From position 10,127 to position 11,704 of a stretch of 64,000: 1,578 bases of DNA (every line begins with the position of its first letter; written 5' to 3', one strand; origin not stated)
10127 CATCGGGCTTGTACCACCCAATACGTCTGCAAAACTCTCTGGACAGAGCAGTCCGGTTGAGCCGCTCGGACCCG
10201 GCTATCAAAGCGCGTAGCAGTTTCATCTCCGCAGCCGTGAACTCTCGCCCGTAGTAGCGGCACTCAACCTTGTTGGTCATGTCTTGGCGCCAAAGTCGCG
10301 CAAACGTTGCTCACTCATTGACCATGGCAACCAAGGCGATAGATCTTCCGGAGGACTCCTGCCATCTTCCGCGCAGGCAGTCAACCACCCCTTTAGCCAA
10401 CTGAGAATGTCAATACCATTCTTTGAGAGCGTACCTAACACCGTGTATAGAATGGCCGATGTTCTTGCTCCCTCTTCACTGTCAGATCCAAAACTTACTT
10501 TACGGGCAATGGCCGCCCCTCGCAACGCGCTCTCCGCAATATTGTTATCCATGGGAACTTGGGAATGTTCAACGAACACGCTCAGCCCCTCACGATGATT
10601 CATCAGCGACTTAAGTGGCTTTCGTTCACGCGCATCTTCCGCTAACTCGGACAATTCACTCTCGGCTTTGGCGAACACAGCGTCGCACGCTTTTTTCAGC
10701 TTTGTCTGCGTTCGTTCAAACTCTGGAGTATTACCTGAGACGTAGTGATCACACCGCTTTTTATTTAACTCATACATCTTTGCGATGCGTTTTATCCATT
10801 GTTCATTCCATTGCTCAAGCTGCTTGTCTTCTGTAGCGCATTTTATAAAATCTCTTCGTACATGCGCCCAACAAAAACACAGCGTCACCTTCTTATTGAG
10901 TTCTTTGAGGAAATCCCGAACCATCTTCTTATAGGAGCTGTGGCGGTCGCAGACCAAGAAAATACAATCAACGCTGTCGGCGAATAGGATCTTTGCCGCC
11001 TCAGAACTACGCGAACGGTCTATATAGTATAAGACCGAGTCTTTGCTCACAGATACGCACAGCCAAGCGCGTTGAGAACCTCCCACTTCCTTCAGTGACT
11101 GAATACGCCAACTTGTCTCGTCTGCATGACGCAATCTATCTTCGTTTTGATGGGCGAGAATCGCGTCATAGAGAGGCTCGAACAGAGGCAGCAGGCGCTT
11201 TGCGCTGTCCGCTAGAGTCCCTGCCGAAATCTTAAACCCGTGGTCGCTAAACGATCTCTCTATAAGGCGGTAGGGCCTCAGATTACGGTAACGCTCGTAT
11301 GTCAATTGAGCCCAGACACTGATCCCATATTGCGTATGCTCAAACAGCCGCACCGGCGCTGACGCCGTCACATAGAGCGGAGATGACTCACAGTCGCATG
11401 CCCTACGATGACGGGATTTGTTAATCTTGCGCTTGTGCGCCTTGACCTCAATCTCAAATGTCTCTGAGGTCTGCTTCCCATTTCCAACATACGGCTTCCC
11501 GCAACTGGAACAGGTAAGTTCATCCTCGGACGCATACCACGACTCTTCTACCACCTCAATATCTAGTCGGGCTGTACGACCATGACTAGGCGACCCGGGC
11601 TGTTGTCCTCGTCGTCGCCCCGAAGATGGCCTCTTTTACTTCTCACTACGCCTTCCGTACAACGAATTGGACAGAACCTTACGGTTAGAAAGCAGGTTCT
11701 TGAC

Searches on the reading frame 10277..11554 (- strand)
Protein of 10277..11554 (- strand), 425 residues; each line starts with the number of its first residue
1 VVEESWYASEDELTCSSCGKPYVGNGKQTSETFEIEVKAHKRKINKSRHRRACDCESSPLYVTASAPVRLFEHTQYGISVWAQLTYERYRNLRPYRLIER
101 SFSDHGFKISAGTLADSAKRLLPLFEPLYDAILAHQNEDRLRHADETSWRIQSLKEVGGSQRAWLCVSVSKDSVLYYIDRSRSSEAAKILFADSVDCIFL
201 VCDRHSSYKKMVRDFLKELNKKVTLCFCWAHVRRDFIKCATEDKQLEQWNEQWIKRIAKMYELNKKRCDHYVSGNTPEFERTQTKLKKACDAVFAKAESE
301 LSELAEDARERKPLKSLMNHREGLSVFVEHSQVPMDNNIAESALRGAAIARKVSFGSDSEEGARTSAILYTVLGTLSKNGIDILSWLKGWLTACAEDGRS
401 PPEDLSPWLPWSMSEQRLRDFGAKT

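Call 10: search_protein_families(library=pfam, proteins=[window:10277-11554:-])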
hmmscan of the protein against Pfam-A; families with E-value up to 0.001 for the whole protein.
window:10277-11554:- (425 aa): 1 family
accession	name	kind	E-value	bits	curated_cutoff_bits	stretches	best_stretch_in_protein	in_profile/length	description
PF03050.20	DDE_Tnp_IS66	-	2.6e-51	175.2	23.1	1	74-364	2-283/284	Transposase IS66 family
